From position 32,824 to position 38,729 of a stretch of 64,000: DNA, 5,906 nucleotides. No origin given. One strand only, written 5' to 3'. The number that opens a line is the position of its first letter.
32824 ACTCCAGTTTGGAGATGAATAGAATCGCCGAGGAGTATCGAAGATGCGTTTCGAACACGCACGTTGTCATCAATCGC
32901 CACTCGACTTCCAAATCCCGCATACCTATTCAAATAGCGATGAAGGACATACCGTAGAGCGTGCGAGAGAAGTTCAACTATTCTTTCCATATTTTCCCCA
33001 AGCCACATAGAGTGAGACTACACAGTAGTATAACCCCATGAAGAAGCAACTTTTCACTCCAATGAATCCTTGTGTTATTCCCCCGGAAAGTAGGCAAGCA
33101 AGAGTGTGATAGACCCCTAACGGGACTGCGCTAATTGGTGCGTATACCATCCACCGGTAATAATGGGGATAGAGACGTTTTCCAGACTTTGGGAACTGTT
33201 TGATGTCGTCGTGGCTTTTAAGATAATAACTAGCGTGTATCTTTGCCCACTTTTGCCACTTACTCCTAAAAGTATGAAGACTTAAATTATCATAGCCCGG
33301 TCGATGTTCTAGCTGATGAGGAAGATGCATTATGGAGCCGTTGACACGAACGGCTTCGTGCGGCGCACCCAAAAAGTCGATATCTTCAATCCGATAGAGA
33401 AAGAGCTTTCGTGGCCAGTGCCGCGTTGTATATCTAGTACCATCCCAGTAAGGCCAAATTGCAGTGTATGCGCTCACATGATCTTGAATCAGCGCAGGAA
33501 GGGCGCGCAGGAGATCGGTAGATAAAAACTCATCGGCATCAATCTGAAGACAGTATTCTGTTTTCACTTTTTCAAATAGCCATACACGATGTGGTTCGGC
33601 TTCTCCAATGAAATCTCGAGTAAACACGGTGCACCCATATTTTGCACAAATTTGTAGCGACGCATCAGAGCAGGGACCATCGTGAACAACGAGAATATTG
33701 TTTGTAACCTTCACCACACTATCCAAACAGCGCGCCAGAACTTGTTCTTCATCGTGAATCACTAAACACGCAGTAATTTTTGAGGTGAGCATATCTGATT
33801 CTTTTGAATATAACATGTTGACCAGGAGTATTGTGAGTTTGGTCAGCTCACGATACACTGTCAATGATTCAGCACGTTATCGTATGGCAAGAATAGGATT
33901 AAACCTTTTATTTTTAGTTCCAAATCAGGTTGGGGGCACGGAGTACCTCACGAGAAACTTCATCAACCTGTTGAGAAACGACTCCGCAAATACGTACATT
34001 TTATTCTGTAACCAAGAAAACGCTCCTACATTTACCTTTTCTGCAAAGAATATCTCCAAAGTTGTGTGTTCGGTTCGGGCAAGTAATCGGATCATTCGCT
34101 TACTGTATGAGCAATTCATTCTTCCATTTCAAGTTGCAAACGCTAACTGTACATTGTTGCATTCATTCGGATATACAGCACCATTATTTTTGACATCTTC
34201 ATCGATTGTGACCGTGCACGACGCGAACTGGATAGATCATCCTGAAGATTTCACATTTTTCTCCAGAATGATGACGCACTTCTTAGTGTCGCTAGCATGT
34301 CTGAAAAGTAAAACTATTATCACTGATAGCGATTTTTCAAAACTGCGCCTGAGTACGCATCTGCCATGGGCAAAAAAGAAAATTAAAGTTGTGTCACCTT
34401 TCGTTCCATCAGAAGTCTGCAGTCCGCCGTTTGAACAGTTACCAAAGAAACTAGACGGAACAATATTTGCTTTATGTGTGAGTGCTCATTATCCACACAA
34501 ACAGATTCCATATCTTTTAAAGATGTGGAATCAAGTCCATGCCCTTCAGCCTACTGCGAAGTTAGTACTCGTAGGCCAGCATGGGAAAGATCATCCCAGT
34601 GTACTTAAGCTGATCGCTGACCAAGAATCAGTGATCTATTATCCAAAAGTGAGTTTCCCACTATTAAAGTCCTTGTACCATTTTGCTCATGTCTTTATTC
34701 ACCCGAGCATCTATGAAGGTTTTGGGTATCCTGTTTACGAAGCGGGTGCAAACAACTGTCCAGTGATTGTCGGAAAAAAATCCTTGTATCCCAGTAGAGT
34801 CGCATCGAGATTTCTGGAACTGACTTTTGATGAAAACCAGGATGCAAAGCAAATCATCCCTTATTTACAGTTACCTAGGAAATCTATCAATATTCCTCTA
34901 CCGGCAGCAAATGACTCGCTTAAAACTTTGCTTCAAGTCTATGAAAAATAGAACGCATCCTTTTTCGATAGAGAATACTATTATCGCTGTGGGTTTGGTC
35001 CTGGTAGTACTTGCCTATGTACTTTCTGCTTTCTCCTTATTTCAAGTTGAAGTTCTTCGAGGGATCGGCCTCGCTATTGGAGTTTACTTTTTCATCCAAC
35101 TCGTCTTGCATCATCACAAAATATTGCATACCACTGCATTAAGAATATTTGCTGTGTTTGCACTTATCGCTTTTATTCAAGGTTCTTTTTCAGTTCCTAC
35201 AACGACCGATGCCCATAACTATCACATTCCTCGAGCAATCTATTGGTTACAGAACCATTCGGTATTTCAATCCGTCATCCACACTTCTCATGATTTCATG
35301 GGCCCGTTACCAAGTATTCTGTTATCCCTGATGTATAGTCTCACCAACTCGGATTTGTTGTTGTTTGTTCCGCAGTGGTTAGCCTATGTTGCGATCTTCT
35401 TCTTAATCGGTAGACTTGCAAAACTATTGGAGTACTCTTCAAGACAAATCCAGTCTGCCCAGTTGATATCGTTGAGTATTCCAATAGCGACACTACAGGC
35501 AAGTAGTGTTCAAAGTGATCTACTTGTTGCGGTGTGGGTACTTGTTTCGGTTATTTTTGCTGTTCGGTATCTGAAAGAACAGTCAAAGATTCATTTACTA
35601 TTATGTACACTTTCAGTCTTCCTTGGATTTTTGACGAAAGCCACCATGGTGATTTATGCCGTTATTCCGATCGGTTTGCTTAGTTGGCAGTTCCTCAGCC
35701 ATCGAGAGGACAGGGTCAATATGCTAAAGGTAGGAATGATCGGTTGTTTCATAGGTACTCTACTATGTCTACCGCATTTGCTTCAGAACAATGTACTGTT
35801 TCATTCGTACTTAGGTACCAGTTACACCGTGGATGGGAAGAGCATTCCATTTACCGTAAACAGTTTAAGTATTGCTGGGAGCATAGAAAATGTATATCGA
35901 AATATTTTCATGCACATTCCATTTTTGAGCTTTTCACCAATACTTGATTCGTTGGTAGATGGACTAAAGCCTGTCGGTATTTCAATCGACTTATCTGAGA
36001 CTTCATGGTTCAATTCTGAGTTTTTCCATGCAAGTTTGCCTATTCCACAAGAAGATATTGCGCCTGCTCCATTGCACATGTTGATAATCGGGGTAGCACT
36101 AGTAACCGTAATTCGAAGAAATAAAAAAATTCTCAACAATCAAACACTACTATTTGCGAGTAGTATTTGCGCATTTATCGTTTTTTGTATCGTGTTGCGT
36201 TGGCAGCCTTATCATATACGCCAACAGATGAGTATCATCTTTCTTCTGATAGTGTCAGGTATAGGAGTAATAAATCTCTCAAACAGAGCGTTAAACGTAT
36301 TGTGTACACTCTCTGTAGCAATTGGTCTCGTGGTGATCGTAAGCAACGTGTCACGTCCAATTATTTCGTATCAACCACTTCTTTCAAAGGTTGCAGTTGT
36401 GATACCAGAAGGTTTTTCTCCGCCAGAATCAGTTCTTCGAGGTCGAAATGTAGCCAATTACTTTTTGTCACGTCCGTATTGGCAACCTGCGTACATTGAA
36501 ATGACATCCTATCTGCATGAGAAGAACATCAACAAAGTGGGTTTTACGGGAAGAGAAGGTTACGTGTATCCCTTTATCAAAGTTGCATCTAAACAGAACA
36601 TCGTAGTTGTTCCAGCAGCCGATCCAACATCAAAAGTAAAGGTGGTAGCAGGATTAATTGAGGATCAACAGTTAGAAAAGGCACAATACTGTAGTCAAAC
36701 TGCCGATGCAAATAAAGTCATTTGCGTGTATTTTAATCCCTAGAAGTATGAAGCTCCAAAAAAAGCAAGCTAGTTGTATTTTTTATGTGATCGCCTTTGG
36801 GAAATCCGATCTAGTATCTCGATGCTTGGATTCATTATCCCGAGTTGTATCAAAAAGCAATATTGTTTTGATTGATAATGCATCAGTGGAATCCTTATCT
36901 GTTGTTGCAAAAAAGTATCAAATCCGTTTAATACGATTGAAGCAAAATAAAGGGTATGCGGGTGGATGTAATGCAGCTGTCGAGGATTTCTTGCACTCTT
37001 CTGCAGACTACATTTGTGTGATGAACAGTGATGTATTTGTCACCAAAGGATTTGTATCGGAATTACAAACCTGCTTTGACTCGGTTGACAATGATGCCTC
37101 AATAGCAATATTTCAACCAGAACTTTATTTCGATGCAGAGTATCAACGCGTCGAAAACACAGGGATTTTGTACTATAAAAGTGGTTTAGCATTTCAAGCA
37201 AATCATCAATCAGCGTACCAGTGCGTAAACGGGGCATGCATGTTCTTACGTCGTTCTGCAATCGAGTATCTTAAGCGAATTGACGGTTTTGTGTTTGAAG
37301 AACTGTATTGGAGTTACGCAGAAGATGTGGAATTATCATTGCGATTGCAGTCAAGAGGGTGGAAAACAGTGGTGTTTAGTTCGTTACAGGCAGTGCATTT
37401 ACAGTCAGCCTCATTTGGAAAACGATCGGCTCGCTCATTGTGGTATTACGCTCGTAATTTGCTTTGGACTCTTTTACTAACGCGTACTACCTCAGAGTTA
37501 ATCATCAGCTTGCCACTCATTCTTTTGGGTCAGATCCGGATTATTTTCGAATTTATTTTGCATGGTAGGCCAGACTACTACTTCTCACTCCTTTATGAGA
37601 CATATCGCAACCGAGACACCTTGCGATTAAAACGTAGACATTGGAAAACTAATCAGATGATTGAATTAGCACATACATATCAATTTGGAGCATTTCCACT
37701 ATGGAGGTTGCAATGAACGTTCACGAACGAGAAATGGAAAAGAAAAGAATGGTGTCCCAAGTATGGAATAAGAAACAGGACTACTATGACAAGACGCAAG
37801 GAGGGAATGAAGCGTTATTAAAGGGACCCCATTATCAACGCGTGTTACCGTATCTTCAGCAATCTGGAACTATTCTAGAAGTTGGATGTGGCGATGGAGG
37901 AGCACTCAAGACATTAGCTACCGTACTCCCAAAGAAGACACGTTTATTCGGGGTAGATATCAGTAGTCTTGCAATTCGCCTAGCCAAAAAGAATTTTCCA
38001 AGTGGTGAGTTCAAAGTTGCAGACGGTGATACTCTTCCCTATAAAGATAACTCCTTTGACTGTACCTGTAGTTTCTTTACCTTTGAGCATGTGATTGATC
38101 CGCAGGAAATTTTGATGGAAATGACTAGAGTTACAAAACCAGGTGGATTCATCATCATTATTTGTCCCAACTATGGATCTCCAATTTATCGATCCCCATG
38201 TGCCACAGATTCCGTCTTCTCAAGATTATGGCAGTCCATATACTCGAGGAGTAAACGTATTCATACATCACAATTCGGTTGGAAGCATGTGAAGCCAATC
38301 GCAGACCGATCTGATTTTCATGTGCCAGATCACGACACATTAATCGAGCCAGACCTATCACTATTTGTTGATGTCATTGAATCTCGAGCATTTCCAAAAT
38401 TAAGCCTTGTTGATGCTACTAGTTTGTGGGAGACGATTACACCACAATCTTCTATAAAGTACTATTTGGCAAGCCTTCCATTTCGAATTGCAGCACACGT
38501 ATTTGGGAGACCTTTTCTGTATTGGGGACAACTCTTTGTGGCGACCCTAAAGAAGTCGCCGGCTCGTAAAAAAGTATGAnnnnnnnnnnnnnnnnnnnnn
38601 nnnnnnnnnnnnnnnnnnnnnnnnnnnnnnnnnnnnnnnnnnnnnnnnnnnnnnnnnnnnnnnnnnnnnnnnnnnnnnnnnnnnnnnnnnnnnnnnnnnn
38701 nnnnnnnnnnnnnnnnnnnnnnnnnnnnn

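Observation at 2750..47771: Two Wzx flippases are present but no recognisable priming phosphoglycosyltransferase, Wzy polymerase or Wzz. These components may hide among the unassigned membrane proteins or lie outside the window.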

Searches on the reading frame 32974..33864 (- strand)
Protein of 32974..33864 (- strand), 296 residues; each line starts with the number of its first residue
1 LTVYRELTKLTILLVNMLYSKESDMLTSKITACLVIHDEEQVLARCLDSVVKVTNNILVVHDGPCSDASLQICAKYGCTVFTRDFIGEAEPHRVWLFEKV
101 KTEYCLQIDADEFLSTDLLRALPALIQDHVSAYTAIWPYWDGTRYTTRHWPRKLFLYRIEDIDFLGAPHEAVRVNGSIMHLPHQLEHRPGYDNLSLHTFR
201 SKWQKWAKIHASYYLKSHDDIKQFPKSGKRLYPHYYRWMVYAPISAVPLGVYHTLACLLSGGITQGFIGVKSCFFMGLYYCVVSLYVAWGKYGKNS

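Call 6: search_protein_families(library=pfam, proteins=[window:32974-33864:-], max_evalue=0.01)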
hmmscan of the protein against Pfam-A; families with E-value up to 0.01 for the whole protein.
window:32974-33864:- (296 aa): 2 families
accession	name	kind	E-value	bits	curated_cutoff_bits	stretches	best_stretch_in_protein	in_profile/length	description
PF00535.33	Glycos_transf_2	-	7.2e-11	42.7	23.3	1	33-158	3-140/168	Glycosyl transferase family 2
PF13704.12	Glyco_tranf_2_4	-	4.9e-05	24.2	27.5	1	38-123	2-95/98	Glycosyl transferase family 2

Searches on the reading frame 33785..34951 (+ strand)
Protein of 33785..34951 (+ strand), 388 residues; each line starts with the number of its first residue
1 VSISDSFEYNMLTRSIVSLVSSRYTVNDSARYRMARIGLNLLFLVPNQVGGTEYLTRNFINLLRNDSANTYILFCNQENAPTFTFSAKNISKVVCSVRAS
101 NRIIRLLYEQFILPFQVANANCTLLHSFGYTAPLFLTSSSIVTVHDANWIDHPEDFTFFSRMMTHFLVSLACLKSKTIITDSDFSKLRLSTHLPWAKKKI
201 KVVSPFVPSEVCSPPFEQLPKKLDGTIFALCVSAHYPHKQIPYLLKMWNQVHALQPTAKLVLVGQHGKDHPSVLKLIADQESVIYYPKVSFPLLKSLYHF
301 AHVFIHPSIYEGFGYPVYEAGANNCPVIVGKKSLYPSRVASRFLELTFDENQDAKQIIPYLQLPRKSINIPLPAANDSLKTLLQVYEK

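Call 6: search_protein_families(library=pfam, proteins=[window:33785-34951:+], max_evalue=0.01)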
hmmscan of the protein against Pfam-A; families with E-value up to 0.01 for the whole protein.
window:33785-34951:+ (388 aa): 4 families
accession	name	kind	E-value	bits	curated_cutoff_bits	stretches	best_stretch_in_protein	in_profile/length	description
PF00534.26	Glycos_transf_1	-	6.3e-17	62.1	26.4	1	224-357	13-148/172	Glycosyl transferases group 1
PF13692.12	Glyco_trans_1_4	-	1e-13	52.2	27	1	230-331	5-107/142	Glycosyl transferases group 1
PF20706.3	GT4-conflict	-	0.00053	19.5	26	1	294-333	275-314/385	Family 4 Glycosyltransferase in conflict systems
PF13439.12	Glyco_transf_4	-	0.00088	19.8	28.5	1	49-208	1-167/170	Glycosyltransferase Family 4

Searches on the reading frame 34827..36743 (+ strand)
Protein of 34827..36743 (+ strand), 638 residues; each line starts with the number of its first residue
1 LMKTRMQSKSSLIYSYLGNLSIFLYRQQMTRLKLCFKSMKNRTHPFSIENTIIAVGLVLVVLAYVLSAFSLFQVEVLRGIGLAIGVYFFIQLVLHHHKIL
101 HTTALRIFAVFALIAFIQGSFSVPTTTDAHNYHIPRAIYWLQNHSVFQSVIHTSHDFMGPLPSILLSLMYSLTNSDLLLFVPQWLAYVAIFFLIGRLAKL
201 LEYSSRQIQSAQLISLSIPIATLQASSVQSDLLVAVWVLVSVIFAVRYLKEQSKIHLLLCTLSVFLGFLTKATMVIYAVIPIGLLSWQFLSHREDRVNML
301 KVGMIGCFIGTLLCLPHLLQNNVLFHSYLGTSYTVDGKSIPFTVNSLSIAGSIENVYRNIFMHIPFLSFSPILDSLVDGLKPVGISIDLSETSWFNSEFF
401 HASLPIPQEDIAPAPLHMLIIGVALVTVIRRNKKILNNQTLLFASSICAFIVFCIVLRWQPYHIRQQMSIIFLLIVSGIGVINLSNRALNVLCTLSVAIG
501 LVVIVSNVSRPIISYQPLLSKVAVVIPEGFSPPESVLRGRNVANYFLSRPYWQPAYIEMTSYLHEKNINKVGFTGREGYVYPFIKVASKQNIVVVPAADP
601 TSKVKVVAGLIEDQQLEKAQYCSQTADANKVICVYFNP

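Call 3: search_protein_families(library=pfam, proteins=[window:34827-36743:+], max_evalue=0.01)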
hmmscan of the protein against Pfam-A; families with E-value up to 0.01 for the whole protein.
window:34827-36743:+ (638 aa): 1 family
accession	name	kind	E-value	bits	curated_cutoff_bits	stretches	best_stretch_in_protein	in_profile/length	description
PF13231.12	PMT_2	-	6.4e-06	26.9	26.1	1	160-318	4-158/160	Dolichyl-phosphate-mannose-protein mannosyltransferase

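Call 69: search_protein_families(library=ncbifam, proteins=[window:34827-36743:+], max_evalue=0.001)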
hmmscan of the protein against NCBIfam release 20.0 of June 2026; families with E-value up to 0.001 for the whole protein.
window:34827-36743:+ (638 aa): 1 family
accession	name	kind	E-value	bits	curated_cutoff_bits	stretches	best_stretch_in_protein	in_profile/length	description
NF047510.1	LIC_10190_fam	subfamily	0.00014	20.7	100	1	54-315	37-300/424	LIC_10190 family membrane protein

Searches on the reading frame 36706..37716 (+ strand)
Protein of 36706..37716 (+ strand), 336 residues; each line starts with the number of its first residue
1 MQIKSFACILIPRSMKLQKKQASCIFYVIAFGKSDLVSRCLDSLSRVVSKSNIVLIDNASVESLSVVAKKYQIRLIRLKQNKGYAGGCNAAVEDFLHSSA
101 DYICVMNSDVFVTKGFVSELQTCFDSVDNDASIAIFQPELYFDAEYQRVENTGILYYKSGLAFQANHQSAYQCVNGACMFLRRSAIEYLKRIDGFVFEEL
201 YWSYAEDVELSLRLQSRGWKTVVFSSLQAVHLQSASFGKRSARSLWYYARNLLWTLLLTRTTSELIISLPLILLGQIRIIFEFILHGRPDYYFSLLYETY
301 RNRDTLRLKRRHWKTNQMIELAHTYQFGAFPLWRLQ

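Call 6: search_protein_families(library=pfam, proteins=[window:36706-37716:+], max_evalue=0.01)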
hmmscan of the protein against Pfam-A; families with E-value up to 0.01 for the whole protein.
window:36706-37716:+ (336 aa): 5 families
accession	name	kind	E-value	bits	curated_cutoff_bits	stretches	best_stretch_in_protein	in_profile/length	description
PF00535.33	Glycos_transf_2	-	4.6e-16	59.6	23.3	1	28-186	4-164/168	Glycosyl transferase family 2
PF13632.12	Glyco_trans_2_3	-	7e-11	42.8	27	1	102-278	1-181/198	Glycosyl transferase family group 2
PF13641.12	Glyco_tranf_2_3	-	4.3e-10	40.4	27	1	24-238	3-218/230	Glycosyltransferase like family 2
PF13506.12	Glyco_transf_21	-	1.7e-07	31.3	21.7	1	89-243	20-163/174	Glycosyl transferase family 21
PF13712.12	Glyco_tranf_2_5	-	0.0028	17.8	27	0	61-133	19-88/210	Glycosyltransferase like family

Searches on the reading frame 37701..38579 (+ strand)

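Call 6: search_protein_families(library=pfam, proteins=[window:37701-38579:+], max_evalue=0.01)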
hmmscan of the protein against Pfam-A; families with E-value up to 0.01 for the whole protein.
window:37701-38579:+ (292 aa): 11 families
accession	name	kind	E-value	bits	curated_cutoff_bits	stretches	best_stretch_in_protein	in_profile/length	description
PF08241.18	Methyltransf_11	-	2.1e-22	80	21.2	1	59-153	1-95/95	Methyltransferase domain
PF13649.12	Methyltransf_25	-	1.5e-19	70.9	27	1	58-149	1-97/97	Methyltransferase domain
PF13847.12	Methyltransf_31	-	9.9e-18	64.7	27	1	55-185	4-127/145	Methyltransferase domain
PF13489.12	Methyltransf_23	-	8e-15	55.4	27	1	45-160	13-123/164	Methyltransferase domain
PF08242.18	Methyltransf_12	-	7.9e-14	52.6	30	1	59-151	1-98/98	Methyltransferase domain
PF01209.24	Ubie_methyltran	-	1.9e-10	40.9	20.1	1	54-154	47-152/233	ubiE/COQ5 methyltransferase family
PF07021.18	MetW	-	3.2e-07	30.6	21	1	45-160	4-114/193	Methionine biosynthesis protein MetW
PF05175.20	MTS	-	0.0012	18.9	23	1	51-106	26-85/170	Methyltransferase small domain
PF03291.22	mRNA_G-N7_MeTrfase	-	0.0041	16.7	26.6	0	57-129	64-132/315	mRNA (guanine-N(7))-methyltransferase domain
PF03141.22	Methyltransf_29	-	0.0076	15.3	23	0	104-156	167-220/506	Putative S-adenosyl-L-methionine-dependent methyltransferase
PF06325.19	PrmA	-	0.0077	16.2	22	0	52-100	159-205/296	Ribosomal protein L11 methyltransferase (PrmA)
